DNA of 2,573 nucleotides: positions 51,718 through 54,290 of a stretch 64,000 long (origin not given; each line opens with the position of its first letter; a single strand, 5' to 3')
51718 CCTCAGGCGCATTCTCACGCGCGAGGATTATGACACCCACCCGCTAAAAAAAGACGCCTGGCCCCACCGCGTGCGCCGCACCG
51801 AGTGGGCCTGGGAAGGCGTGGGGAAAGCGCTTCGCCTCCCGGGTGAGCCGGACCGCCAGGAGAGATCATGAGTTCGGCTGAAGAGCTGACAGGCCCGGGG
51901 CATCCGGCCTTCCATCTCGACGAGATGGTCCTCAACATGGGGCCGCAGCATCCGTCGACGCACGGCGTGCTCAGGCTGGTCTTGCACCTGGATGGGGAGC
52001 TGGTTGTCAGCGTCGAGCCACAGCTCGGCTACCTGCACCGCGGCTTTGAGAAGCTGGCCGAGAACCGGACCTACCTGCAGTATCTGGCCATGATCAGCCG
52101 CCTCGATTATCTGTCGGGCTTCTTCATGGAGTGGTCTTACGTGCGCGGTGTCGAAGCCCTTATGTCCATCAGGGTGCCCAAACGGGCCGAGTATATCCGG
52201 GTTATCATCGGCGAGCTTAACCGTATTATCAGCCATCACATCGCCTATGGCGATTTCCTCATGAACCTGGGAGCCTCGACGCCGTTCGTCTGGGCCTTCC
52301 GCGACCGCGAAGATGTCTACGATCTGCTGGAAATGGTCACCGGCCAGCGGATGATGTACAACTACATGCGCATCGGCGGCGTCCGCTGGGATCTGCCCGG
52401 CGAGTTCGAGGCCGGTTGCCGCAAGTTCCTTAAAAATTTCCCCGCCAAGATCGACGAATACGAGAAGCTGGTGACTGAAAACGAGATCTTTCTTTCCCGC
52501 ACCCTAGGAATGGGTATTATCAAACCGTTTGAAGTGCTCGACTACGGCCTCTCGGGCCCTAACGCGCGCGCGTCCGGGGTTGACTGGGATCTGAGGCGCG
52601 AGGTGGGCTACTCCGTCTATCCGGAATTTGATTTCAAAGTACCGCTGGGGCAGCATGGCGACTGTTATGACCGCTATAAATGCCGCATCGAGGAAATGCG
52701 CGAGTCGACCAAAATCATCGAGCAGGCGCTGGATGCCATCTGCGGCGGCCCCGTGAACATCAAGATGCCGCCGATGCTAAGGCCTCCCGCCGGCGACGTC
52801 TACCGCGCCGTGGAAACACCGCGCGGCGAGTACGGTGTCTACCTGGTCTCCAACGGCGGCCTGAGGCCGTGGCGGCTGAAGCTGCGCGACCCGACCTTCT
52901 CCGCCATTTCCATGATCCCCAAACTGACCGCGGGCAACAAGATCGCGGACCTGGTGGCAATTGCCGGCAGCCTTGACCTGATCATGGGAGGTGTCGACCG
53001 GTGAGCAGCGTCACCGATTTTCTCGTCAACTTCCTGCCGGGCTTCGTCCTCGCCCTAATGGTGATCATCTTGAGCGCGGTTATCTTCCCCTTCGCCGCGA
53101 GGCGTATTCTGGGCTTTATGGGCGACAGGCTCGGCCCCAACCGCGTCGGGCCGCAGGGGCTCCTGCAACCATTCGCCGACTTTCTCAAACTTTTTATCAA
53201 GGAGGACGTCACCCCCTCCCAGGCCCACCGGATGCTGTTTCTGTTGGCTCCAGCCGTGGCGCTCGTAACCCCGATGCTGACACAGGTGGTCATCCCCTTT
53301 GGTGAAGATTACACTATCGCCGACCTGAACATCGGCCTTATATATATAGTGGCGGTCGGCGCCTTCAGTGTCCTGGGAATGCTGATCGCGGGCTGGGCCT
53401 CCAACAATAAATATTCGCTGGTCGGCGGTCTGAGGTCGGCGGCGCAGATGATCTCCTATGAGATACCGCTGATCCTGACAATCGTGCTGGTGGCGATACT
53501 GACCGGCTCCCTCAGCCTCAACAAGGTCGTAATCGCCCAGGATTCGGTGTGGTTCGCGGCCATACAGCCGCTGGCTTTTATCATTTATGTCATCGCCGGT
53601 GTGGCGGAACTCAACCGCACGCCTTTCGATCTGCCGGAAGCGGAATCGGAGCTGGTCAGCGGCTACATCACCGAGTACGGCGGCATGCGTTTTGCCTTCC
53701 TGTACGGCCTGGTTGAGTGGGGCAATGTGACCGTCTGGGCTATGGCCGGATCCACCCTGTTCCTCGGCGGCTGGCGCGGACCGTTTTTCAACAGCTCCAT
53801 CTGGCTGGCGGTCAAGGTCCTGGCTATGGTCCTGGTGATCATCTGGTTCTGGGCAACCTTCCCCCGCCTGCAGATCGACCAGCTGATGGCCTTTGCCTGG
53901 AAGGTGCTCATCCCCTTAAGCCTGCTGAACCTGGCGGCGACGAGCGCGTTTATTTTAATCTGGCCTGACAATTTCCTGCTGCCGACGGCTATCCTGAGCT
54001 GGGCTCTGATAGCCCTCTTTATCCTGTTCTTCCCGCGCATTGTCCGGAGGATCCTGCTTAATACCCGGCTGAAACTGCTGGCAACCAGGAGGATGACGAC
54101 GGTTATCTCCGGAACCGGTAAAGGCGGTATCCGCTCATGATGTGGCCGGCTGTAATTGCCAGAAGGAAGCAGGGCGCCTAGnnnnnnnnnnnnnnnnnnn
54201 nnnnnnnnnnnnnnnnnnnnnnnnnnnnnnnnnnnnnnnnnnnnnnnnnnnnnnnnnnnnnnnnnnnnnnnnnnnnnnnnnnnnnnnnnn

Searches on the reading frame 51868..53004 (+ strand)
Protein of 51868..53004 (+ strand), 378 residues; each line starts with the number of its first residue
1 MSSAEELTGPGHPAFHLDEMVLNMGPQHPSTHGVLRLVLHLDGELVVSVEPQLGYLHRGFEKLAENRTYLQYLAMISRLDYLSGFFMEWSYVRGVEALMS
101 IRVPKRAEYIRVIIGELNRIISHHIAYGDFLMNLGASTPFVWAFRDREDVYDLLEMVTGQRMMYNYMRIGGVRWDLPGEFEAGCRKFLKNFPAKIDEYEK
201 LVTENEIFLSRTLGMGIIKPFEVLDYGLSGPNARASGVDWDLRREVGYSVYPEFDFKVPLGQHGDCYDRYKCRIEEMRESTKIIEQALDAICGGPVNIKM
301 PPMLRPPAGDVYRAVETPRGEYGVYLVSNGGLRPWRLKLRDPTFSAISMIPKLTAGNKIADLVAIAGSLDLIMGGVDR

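Call 34: search_protein_families(library=pfam, proteins=[window:51868-53004:+], max_evalue=0.00001)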
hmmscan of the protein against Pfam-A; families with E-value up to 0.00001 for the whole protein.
window:51868-53004:+ (378 aa): 1 family
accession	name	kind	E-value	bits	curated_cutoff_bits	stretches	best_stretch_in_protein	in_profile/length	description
PF00346.24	Complex1_49kDa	-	2e-94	316.1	24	2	134-303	2-171/271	Respiratory-chain NADH dehydrogenase, 49 Kd subunit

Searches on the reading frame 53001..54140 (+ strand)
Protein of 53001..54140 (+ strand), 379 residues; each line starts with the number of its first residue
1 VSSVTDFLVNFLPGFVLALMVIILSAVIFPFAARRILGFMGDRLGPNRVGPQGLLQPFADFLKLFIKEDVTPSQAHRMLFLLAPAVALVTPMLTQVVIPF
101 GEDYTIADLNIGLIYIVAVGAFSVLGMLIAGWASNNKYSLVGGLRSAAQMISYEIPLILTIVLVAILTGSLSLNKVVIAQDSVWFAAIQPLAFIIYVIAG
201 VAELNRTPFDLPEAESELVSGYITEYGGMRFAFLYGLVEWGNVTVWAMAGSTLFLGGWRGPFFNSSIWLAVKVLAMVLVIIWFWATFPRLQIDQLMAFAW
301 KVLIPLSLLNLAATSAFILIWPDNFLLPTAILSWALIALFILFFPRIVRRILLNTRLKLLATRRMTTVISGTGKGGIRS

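Call 34: search_protein_families(library=pfam, proteins=[window:53001-54140:+], max_evalue=0.00001)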
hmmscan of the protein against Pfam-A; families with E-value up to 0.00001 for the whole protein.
window:53001-54140:+ (379 aa): 1 family
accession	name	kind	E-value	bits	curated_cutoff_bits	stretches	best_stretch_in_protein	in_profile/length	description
PF00146.26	NADHdh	-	2.8e-110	368.8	27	1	16-314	4-297/298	NADH dehydrogenase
